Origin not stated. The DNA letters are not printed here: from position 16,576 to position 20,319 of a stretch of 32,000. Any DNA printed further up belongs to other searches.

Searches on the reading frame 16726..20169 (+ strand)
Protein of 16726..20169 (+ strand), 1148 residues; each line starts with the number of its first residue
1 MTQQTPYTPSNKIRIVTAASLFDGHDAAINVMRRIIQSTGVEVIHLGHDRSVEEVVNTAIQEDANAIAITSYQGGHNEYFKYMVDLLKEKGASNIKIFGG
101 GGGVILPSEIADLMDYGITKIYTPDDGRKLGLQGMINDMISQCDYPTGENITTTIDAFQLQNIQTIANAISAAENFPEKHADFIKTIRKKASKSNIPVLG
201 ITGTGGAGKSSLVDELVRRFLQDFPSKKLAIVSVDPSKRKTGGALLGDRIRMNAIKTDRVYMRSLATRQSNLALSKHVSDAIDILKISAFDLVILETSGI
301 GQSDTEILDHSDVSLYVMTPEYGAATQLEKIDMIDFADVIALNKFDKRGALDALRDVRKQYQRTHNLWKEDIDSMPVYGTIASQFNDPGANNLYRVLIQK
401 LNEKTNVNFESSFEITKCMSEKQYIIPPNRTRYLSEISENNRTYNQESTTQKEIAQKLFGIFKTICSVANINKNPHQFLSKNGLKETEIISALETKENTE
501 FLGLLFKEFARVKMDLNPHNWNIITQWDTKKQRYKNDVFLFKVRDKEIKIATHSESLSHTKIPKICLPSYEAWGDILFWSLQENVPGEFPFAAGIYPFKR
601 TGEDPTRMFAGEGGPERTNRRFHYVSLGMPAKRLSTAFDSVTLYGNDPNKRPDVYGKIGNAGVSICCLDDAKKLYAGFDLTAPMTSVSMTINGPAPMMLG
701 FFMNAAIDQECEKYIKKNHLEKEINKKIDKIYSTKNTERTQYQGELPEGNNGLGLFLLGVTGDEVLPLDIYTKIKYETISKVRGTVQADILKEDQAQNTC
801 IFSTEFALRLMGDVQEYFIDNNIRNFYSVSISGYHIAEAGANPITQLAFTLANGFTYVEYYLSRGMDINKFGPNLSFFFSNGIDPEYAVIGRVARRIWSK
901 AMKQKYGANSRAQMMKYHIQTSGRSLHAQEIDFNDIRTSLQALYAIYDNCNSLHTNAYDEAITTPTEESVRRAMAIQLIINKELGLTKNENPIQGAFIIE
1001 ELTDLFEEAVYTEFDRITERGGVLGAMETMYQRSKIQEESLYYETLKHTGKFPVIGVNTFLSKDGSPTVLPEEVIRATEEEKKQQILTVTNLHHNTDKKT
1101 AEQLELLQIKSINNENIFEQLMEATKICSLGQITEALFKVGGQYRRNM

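Call 76: find_homologous_proteins(query=window:16726-20169:+, max_evalue=1e-100)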
Query window:16726-20169:+ (1148 aa): 8000 proteins with E <= 1e-100 among 8000 candidates; the best 120 are listed.
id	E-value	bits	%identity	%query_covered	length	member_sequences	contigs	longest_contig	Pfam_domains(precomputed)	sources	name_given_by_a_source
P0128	0.0e+0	2610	100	100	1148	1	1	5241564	PF02492.26,PF03308.23,PF01642.29,PF02310.25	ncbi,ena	-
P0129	0.0e+0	2390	92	100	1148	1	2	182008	PF02492.26,PF03308.23,PF01642.29,PF02310.25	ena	-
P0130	0.0e+0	2367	90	100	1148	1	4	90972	PF02492.26,PF03308.23,PF01642.29,PF02310.25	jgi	-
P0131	0.0e+0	2345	89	100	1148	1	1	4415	PF02492.26,PF03308.23,PF01642.29,PF02310.25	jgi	-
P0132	0.0e+0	2337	89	100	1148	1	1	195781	PF02492.26,PF03308.23,PF01642.29,PF02310.25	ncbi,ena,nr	ncbi:MAG: methylmalonyl-CoA mutase family protein [Flavobacteriaceae bacterium]|nr:methylmalonyl-CoA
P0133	0.0e+0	2328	88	100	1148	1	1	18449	PF02492.26,PF03308.23,PF01642.29,PF02310.25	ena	-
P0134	0.0e+0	2150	83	100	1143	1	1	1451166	PF03308.23,PF01642.29,PF02310.25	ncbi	-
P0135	0.0e+0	2149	82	100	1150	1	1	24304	PF03308.23,PF01642.29,PF02310.25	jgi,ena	-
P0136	0.0e+0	2146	83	100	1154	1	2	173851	PF03308.23,PF01642.29,PF02310.25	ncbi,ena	-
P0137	0.0e+0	2139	82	100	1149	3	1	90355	PF03308.23,PF01642.29,PF02310.25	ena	-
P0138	0.0e+0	2137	82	100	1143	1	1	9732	PF03308.23,PF01642.29,PF02310.25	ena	-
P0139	0.0e+0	2137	81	100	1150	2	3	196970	PF03308.23,PF01642.29,PF02310.25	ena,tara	tara:strand:- start:17792 stop:21244 length:3453 start_codon:yes stop_codon:yes gene_type:complete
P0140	0.0e+0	2136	81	100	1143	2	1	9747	PF03308.23,PF01642.29,PF02310.25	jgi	-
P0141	0.0e+0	2136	82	100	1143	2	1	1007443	PF03308.23,PF01642.29,PF02310.25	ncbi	-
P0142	0.0e+0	2133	82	100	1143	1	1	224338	PF03308.23,PF01642.29,PF02310.25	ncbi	-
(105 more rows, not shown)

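Call 77: find_encoding_contigs(protein=P0129, flank=10000, max_places=1)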
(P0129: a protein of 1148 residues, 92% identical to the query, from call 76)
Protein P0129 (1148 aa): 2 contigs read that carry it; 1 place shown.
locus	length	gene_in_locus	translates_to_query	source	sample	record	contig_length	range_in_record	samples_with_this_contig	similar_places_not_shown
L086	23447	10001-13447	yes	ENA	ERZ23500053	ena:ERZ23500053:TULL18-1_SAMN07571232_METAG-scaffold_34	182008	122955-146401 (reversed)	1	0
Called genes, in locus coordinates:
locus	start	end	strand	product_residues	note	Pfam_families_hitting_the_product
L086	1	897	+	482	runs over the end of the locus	PF00289:Biotin_carb_N, PF01071:GARS_A (weak), PF02222:ATP-grasp, PF02786:CPSase_L_D2, PF07478:Dala_Dala_lig_C, PF02785:Biotin_carb_C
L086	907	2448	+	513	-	PF01039:Carboxyl_trans, PF03255:ACCA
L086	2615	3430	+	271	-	PF00702:Hydrolase (weak), PF08282:Hydrolase_3, PF05116:S6PP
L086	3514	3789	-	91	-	PF02617:ClpS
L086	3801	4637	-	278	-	PF06325:PrmA, PF03602:Cons_hypoth95 (faint), PF01135:PCMT (weak), PF05175:MTS, PF13489:Methyltransf_23, PF13649:Methyltransf_25 (weak), PF13847:Methyltransf_31 (weak)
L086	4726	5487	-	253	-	PF00121:TIM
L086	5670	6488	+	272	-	PF00215:OMPdecase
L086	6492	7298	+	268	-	PF01497:Peripla_BP_2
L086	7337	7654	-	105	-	PF00893:Multi_Drug_Res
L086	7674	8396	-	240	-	PF13852:DUF4197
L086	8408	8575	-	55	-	PF17653:DUF5522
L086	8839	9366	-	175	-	PF13590:DUF4136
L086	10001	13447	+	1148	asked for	PF02310:B12-binding, PF03308:MeaB, PF02492:cobW (weak), PF01642:MM_CoA_mutase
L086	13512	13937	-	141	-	PF08327:AHSA1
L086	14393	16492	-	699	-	PF00270:DEAD, PF04851:ResIII (weak), PF00271:Helicase_C, PF16124:RecQ_Zn_bind, PF09382:RQC, PF00570:HRDC, PF14493:HTH_40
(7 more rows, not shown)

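Call 78: find_encoding_contigs(protein=P0130, flank=10000, max_places=1)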
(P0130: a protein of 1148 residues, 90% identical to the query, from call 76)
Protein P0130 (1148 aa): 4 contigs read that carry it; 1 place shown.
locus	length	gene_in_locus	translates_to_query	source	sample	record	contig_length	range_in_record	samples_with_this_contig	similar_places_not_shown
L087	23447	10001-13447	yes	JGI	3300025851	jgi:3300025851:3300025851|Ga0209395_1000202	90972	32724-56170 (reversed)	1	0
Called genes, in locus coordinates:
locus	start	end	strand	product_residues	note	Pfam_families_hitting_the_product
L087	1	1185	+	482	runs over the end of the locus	PF00289:Biotin_carb_N, PF01071:GARS_A (faint), PF02222:ATP-grasp, PF02786:CPSase_L_D2, PF07478:Dala_Dala_lig_C, PF02785:Biotin_carb_C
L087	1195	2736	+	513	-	PF01039:Carboxyl_trans, PF03255:ACCA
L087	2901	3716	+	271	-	PF00702:Hydrolase (weak), PF08282:Hydrolase_3, PF05116:S6PP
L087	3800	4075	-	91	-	PF02617:ClpS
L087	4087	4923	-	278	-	PF06325:PrmA, PF01135:PCMT (weak), PF05175:MTS, PF13489:Methyltransf_23 (weak), PF13649:Methyltransf_25 (weak), PF13847:Methyltransf_31 (weak)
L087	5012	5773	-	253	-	PF00121:TIM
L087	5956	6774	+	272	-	PF00215:OMPdecase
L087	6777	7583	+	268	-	PF01497:Peripla_BP_2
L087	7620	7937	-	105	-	PF00893:Multi_Drug_Res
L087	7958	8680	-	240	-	PF13852:DUF4197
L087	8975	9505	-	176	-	PF13590:DUF4136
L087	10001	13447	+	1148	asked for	PF02310:B12-binding, PF03308:MeaB, PF02492:cobW (weak), PF01642:MM_CoA_mutase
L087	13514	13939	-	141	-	PF08327:AHSA1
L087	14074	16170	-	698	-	PF00270:DEAD, PF04851:ResIII (weak), PF00271:Helicase_C, PF16124:RecQ_Zn_bind, PF09382:RQC, PF00570:HRDC, PF14493:HTH_40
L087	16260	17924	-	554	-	PF13522:GATase_6, PF13537:GATase_7, PF12481:DUF3700, PF00733:Asn_synthase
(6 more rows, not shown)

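Call 79: find_encoding_contigs(protein=P0132, flank=10000, max_places=1)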
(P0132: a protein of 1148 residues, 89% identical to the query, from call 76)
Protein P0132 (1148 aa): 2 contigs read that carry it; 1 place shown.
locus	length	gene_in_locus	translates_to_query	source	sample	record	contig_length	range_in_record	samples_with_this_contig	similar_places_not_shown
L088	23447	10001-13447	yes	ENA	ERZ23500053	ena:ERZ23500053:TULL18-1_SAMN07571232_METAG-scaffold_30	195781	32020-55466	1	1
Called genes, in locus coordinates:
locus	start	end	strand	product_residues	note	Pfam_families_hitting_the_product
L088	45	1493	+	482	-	PF00289:Biotin_carb_N, PF02222:ATP-grasp, PF02786:CPSase_L_D2, PF07478:Dala_Dala_lig_C, PF02785:Biotin_carb_C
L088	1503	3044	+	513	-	PF01039:Carboxyl_trans, PF03255:ACCA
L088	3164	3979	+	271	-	PF00702:Hydrolase (weak), PF08282:Hydrolase_3, PF05116:S6PP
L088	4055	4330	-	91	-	PF02617:ClpS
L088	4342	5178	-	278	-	PF06325:PrmA, PF01135:PCMT (faint), PF05175:MTS, PF13489:Methyltransf_23 (weak), PF13649:Methyltransf_25 (weak), PF13847:Methyltransf_31 (weak)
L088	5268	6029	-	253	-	PF00121:TIM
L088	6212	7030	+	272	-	PF00215:OMPdecase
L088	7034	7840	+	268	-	PF01497:Peripla_BP_2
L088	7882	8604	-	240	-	PF13852:DUF4197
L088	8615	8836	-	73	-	PF17653:DUF5522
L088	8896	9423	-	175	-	PF13590:DUF4136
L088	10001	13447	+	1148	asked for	PF02310:B12-binding, PF03308:MeaB, PF02492:cobW (weak), PF01642:MM_CoA_mutase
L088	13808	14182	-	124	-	-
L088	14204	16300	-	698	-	PF00270:DEAD, PF04851:ResIII (weak), PF00271:Helicase_C, PF16124:RecQ_Zn_bind, PF09382:RQC, PF00570:HRDC, PF14493:HTH_40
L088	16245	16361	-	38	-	-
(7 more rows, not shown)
